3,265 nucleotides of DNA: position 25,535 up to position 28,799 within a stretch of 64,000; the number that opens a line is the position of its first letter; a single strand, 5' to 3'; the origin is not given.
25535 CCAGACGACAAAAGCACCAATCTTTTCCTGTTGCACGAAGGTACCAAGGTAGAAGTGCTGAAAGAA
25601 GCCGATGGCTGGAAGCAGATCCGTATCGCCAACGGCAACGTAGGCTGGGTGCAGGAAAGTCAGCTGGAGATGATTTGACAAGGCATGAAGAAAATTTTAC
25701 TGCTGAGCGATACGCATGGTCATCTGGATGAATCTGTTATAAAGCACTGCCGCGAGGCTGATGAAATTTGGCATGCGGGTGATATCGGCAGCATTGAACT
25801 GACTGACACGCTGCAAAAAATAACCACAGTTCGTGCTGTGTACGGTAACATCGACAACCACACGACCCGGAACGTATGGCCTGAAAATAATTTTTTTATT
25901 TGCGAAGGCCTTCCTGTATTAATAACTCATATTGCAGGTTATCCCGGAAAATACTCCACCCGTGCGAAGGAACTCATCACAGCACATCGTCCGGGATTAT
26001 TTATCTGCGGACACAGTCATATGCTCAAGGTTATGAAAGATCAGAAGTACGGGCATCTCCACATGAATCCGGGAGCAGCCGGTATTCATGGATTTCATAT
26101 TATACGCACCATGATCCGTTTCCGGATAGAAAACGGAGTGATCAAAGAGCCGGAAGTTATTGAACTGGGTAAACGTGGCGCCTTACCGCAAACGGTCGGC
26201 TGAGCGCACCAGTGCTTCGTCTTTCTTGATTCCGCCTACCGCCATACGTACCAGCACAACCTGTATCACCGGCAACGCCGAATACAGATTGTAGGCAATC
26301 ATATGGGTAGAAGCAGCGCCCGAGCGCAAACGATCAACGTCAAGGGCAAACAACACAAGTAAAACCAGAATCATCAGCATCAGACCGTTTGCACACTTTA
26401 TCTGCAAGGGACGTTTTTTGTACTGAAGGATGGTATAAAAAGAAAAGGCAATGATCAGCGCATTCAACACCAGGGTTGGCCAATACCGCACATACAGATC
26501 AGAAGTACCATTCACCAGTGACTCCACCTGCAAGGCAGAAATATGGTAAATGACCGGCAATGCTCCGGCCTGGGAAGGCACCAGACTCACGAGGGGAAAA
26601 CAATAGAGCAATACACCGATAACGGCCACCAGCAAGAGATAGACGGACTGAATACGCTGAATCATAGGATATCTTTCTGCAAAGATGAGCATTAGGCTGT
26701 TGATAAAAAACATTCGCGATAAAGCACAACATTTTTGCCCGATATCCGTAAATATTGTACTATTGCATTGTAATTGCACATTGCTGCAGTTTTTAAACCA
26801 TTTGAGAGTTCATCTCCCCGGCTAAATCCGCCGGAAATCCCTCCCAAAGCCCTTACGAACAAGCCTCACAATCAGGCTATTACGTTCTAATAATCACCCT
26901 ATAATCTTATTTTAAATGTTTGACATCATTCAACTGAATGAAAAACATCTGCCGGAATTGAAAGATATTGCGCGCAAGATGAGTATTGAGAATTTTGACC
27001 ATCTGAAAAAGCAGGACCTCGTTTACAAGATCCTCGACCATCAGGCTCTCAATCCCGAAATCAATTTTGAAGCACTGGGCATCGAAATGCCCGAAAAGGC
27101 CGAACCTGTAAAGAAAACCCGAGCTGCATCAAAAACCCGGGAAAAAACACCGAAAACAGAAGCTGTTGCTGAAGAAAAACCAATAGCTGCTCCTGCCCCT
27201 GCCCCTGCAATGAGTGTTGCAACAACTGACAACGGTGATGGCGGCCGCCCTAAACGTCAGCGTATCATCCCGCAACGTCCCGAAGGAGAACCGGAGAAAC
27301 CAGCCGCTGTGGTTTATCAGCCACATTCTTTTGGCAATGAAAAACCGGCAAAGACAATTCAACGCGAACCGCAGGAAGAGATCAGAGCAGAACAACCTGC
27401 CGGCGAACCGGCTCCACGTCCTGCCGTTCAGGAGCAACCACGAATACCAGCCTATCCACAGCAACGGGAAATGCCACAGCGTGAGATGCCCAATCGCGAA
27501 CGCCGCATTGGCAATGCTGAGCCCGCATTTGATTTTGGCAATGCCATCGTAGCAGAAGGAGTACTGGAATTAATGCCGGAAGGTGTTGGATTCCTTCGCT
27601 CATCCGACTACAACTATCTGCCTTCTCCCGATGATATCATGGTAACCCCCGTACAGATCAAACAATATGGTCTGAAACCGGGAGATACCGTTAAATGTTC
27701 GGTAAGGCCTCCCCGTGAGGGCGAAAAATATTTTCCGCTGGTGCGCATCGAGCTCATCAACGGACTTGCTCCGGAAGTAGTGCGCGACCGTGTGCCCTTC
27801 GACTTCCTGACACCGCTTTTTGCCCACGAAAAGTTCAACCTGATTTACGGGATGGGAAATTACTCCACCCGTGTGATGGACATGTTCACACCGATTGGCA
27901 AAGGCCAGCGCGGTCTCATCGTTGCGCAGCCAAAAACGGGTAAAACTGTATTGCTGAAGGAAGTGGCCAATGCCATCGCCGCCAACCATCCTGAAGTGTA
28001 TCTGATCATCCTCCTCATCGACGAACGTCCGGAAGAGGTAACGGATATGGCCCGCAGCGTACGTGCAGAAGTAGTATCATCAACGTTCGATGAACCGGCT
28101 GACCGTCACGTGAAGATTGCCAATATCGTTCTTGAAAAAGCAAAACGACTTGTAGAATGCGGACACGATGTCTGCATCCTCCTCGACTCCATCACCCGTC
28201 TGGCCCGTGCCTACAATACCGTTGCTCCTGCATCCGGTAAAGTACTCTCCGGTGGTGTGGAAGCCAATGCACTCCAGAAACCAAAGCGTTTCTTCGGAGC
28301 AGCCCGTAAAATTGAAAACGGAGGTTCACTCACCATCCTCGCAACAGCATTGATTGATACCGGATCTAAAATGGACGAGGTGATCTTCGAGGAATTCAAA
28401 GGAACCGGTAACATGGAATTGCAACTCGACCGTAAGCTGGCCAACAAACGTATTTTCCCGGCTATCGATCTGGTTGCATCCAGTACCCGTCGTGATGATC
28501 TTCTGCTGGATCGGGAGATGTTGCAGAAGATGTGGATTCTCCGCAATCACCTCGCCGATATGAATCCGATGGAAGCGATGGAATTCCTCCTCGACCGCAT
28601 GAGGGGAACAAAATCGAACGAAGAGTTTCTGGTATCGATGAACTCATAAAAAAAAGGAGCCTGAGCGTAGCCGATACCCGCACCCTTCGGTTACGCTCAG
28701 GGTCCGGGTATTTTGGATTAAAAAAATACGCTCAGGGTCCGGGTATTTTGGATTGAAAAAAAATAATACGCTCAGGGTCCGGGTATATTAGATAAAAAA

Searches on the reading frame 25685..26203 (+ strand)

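Call 7: search_protein_families(library=pfam, proteins=[window:25685-26203:+])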
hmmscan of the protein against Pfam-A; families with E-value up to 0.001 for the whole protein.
window:25685-26203:+ (172 aa): 1 family
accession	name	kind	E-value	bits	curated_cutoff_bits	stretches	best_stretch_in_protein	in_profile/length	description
PF12850.12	Metallophos_2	-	5.3e-29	101.7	27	1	3-150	2-153/154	Calcineurin-like phosphoesterase superfamily domain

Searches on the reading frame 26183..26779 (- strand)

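Call 55: search_protein_families(library=pfam, proteins=[window:26183-26779:-])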
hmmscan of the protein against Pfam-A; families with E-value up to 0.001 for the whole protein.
window:26183-26779:- (198 aa): 1 family
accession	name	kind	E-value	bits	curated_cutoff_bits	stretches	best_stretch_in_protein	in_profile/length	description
PF14126.11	DUF4293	-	3.8e-34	118.6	27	1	40-197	1-153/153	Domain of unknown function (DUF4293)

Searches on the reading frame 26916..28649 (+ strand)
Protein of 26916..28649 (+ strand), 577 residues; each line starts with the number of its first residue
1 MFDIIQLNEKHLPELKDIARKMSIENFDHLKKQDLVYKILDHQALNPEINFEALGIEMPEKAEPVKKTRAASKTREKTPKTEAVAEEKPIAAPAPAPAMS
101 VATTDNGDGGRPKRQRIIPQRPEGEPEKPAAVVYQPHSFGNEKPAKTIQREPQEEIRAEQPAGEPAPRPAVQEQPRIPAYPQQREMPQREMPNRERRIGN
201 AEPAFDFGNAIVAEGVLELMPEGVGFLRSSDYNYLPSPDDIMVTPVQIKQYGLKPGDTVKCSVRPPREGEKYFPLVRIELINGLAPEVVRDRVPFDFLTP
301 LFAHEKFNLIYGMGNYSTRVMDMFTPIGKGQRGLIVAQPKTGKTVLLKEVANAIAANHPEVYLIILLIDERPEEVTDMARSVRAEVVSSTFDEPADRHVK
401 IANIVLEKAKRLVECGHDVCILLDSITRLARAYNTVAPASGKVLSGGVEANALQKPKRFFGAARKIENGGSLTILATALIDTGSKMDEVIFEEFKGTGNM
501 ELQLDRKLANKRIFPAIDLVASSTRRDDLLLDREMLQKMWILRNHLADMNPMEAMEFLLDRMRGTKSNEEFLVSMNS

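Call 7: search_protein_families(library=pfam, proteins=[window:26916-28649:+])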
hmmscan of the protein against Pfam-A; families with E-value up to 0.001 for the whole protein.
window:26916-28649:+ (577 aa): 3 families
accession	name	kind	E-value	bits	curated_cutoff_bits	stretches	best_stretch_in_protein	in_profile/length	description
PF00006.31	ATP-synt_ab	-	8.4e-29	101.2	29.5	1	318-523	2-212/213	ATP synthase alpha/beta family, nucleotide-binding domain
PF07497.18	Rho_RNA_bind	-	3.3e-28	97.8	27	1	214-287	2-73/73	Rho termination factor, RNA-binding domain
PF07498.18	Rho_N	-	8.5e-12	45.3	24.9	1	6-46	1-41/43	Rho termination factor, N-terminal domain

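Call 8: find_encoding_contigs(protein=window:26916-28649:+, flank=3000, max_places=10)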
Protein window:26916-28649:+ (577 aa): 1 contig read that carries it; 1 place shown.
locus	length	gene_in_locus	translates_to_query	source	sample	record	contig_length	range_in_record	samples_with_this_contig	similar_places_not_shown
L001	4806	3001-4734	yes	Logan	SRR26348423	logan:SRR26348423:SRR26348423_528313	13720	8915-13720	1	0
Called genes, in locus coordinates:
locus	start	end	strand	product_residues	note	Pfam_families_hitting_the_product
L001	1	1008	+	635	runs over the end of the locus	PF13584:BatD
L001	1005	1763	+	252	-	PF13414:TPR_11 (weak), PF13432:TPR_16, PF00515:TPR_1 (weak), PF07719:TPR_2 (weak), PF06347:SH3_4 (weak), PF08239:SH3_3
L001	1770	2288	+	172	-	PF12850:Metallophos_2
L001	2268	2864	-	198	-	PF14126:DUF4293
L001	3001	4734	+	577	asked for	PF07498:Rho_N, PF07497:Rho_RNA_bind, PF00006:ATP-synt_ab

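Call 13: find_homologous_proteins(query=window:26916-28649:+, max_evalue=1e-100)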
Query window:26916-28649:+ (577 aa): 8000 proteins with E <= 1e-100 among 8000 candidates; the best 120 are listed.
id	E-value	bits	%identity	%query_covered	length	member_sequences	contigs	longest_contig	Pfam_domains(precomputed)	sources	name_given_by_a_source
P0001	0.0e+0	1287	100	100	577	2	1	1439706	PF07497.19,PF07498.19,PF00006.32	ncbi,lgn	ncbi:MAG: transcription termination factor Rho [Bacteroidia bacterium]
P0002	0.0e+0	1157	90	100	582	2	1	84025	PF07497.19,PF07498.19,PF00006.32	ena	-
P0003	0.0e+0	1075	86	100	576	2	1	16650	PF07497.19,PF07498.19,PF00006.32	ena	-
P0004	0.0e+0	1060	85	100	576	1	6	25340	PF07497.19,PF07498.19,PF00006.32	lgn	-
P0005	0.0e+0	1054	85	100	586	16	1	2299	PF07497.19,PF07498.19,PF00006.32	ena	-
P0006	0.0e+0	1020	82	100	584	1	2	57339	PF07497.19,PF07498.19,PF00006.32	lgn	-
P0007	1.9e-297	1005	80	100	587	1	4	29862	PF07497.19,PF07498.19,PF00006.32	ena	-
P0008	2.8e-295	998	79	100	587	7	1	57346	PF07497.19,PF07498.19,PF00006.32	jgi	jgi:transcription termination factor Rho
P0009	1.3e-293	993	80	100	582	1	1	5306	PF07497.19,PF07498.19,PF00006.32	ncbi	-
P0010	1.9e-290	982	80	100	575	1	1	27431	PF07497.19,PF07498.19,PF00006.32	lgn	-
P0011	1.7e-289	979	77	100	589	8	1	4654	PF07497.19,PF07498.19,PF00006.32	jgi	-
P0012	2.2e-289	979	79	100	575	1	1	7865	PF07497.19,PF07498.19,PF00006.32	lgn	-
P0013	9.6e-286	967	76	100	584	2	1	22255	PF07497.19,PF07498.19,PF00006.32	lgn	-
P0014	1.6e-285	966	77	100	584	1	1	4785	PF07497.19,PF07498.19,PF00006.32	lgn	-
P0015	3.3e-285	965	77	100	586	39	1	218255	PF07497.19,PF07498.19,PF00006.32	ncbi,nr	ncbi:MAG: transcription termination factor Rho [Bacteroidetes bacterium]|nr:transcription terminatio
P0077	3.5e-247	839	97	67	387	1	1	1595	PF07497.19,PF00006.32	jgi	jgi:transcription termination factor Rho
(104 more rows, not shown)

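Call 15: find_encoding_contigs(protein=P0002, flank=3000, max_places=3)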
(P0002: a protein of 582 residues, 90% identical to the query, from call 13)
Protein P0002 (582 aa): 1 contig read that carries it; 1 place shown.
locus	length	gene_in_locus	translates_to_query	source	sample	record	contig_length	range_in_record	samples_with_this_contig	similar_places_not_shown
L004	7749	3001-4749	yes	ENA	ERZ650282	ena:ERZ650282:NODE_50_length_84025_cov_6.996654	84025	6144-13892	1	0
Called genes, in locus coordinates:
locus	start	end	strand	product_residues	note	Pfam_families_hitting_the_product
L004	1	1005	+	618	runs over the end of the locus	PF13584:BatD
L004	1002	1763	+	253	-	PF00515:TPR_1 (weak), PF07719:TPR_2 (weak), PF13414:TPR_11 (weak), PF06347:SH3_4 (weak), PF08239:SH3_3 (weak)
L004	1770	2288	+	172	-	PF12850:Metallophos_2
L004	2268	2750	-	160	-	PF14126:DUF4293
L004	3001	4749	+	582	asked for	PF07498:Rho_N, PF07497:Rho_RNA_bind, PF00006:ATP-synt_ab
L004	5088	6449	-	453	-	PF01225:Mur_ligase, PF08245:Mur_ligase_M, PF02875:Mur_ligase_C (weak)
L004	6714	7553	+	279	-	PF00753:Lactamase_B, PF23023:Anti-Pycsar_Apyc1 (weak)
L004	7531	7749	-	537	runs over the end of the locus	PF13567:DUF4131, PF03772:Competence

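Call 16: find_encoding_contigs(protein=P0003, flank=3000, max_places=3)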
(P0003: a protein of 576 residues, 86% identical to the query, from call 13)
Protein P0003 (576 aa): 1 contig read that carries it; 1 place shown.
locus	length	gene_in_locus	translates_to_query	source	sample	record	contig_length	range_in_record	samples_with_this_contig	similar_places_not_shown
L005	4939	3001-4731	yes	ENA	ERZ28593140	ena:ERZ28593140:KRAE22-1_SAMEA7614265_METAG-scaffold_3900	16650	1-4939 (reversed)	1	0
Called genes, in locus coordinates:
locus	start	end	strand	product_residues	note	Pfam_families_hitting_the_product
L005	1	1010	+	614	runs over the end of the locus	PF13584:BatD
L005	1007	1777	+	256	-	PF13428:TPR_14 (faint), PF13432:TPR_16, PF13414:TPR_11, PF14559:TPR_19 (faint), PF00515:TPR_1 (weak), PF07719:TPR_2 (weak), PF13414:TPR_11 (weak), PF08239:SH3_3, +1 more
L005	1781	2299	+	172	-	PF12850:Metallophos_2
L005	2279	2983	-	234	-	PF14126:DUF4293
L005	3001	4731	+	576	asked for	PF07498:Rho_N, PF07497:Rho_RNA_bind, PF00006:ATP-synt_ab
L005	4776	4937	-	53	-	?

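Call 17: find_encoding_contigs(protein=P0004, flank=3000, max_places=3)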
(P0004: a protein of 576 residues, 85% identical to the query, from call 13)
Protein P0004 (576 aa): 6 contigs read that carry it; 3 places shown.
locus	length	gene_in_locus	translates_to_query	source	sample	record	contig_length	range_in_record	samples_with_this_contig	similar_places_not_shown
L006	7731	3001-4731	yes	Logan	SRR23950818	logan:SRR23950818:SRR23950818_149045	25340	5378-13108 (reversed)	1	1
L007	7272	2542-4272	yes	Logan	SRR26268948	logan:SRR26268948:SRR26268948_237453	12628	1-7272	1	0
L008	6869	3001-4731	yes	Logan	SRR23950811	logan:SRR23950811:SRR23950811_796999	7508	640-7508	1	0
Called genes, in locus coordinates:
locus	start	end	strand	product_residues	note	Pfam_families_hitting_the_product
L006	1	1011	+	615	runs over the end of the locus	PF13584:BatD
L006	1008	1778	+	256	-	PF13432:TPR_16, PF13414:TPR_11 (weak), PF00515:TPR_1, PF07719:TPR_2 (weak), PF13181:TPR_8 (weak), PF08239:SH3_3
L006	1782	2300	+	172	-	PF12850:Metallophos_2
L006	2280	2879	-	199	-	PF14126:DUF4293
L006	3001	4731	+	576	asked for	PF07498:Rho_N, PF07497:Rho_RNA_bind, PF00006:ATP-synt_ab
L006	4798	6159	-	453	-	PF01225:Mur_ligase, PF08245:Mur_ligase_M, PF02875:Mur_ligase_C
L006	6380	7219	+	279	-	PF00753:Lactamase_B, PF23023:Anti-Pycsar_Apyc1 (weak)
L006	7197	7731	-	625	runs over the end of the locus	PF13567:DUF4131, PF03772:Competence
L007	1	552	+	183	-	?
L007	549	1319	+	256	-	PF13432:TPR_16, PF13414:TPR_11 (weak), PF00515:TPR_1, PF07719:TPR_2 (weak), PF13181:TPR_8 (weak), PF08239:SH3_3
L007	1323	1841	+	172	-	PF12850:Metallophos_2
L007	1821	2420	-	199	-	PF14126:DUF4293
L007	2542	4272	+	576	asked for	PF07498:Rho_N, PF07497:Rho_RNA_bind, PF00006:ATP-synt_ab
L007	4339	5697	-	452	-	PF01225:Mur_ligase, PF08245:Mur_ligase_M, PF02875:Mur_ligase_C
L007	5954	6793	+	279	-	PF00753:Lactamase_B, PF23023:Anti-Pycsar_Apyc1 (weak)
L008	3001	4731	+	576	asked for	PF07498:Rho_N, PF07497:Rho_RNA_bind, PF00006:ATP-synt_ab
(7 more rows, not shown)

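Call 27: find_encoding_contigs(protein=P0006, flank=2000, max_places=2)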
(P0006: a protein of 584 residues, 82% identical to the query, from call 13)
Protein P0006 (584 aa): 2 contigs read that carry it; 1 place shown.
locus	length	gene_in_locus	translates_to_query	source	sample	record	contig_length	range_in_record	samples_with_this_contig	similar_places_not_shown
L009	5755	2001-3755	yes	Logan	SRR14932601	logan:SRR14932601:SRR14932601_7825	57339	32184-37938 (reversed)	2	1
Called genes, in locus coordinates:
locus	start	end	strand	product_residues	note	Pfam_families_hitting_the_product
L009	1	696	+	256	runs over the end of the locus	PF00515:TPR_1 (faint), PF07719:TPR_2 (faint), PF13181:TPR_8 (faint), PF13414:TPR_11 (faint), PF08239:SH3_3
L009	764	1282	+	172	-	PF12850:Metallophos_2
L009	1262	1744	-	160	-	PF14126:DUF4293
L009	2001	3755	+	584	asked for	PF07498:Rho_N, PF07497:Rho_RNA_bind, PF00006:ATP-synt_ab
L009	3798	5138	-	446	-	PF01225:Mur_ligase, PF08245:Mur_ligase_M, PF02875:Mur_ligase_C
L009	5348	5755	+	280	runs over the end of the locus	PF00753:Lactamase_B, PF23023:Anti-Pycsar_Apyc1 (weak)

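Call 28: find_encoding_contigs(protein=P0007, flank=2000, max_places=4)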
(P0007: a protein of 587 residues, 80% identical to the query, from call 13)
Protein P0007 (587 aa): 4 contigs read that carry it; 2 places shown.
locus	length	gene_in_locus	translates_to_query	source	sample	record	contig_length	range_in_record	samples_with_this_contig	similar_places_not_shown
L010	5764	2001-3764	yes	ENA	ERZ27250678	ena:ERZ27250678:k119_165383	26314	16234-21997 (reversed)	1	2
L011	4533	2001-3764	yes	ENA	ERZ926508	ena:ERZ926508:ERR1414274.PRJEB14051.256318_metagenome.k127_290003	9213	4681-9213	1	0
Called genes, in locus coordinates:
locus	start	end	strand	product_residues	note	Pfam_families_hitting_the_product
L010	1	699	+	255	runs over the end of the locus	PF07719:TPR_2 (faint), PF00515:TPR_1 (weak), PF08239:SH3_3 (weak)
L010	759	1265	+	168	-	PF12850:Metallophos_2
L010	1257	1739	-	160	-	PF14126:DUF4293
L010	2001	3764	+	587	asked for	PF07498:Rho_N, PF07497:Rho_RNA_bind, PF00006:ATP-synt_ab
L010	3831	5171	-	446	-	PF01225:Mur_ligase, PF08245:Mur_ligase_M, PF02875:Mur_ligase_C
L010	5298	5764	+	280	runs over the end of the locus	PF00753:Lactamase_B, PF23023:Anti-Pycsar_Apyc1 (weak)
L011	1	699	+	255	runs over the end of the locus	PF07719:TPR_2 (faint), PF00515:TPR_1 (weak), PF08239:SH3_3 (weak)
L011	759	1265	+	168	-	PF12850:Metallophos_2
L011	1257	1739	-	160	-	PF14126:DUF4293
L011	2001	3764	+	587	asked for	PF07498:Rho_N, PF07497:Rho_RNA_bind, PF00006:ATP-synt_ab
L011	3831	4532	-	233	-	?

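Call 29: find_encoding_contigs(protein=P0008, flank=2000, max_places=2)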
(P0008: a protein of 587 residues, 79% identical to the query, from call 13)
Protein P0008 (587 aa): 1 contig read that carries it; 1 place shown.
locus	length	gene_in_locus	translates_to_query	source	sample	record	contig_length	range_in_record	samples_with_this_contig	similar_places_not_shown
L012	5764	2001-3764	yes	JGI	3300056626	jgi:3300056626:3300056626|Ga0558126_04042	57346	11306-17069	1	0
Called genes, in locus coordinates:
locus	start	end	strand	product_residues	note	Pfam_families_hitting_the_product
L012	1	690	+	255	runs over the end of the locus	PF13181:TPR_8 (faint), PF13428:TPR_14 (faint), PF13414:TPR_11 (faint), PF13424:TPR_12 (faint), PF00515:TPR_1, PF07719:TPR_2 (weak), PF08239:SH3_3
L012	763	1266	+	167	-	PF12850:Metallophos_2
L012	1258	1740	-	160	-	PF14126:DUF4293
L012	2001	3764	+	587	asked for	PF07498:Rho_N, PF07497:Rho_RNA_bind, PF00006:ATP-synt_ab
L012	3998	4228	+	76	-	-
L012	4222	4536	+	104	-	PF05016:ParE_toxin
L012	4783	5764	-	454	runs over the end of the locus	PF01225:Mur_ligase, PF08245:Mur_ligase_M, PF02875:Mur_ligase_C (weak)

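Call 36: find_encoding_contigs(protein=P0077, flank=3000, max_places=5)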
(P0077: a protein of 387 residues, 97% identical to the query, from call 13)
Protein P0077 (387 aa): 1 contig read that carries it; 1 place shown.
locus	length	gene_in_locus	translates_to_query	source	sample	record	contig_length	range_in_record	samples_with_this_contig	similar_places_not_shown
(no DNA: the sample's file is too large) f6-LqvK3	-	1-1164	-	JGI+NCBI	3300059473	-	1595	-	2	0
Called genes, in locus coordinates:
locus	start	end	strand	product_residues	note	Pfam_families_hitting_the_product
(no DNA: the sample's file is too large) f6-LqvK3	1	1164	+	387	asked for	PF07497:Rho_RNA_bind, PF00006:ATP-synt_ab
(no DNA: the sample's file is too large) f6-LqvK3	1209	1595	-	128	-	?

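Call 37: find_encoding_contigs(protein=P0005, flank=3000, max_places=5)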
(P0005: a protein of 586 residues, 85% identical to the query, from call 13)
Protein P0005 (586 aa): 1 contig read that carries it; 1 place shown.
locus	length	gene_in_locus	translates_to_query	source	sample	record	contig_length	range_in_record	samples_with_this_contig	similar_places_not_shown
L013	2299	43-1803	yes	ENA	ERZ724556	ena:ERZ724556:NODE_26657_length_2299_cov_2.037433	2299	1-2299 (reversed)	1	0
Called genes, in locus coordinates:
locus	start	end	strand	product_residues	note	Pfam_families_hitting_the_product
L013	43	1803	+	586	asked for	PF07498:Rho_N, PF07497:Rho_RNA_bind, PF00006:ATP-synt_ab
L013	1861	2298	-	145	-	?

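Call 61: list_cluster_members(proteins=[P0001])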
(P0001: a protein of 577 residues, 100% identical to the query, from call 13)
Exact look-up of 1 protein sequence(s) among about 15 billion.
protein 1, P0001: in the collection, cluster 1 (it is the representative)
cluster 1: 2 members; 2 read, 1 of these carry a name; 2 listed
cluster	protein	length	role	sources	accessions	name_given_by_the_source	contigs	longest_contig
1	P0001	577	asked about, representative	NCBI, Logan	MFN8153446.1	MAG: transcription termination factor Rho [Bacteroidia bacterium]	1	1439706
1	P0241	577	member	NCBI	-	-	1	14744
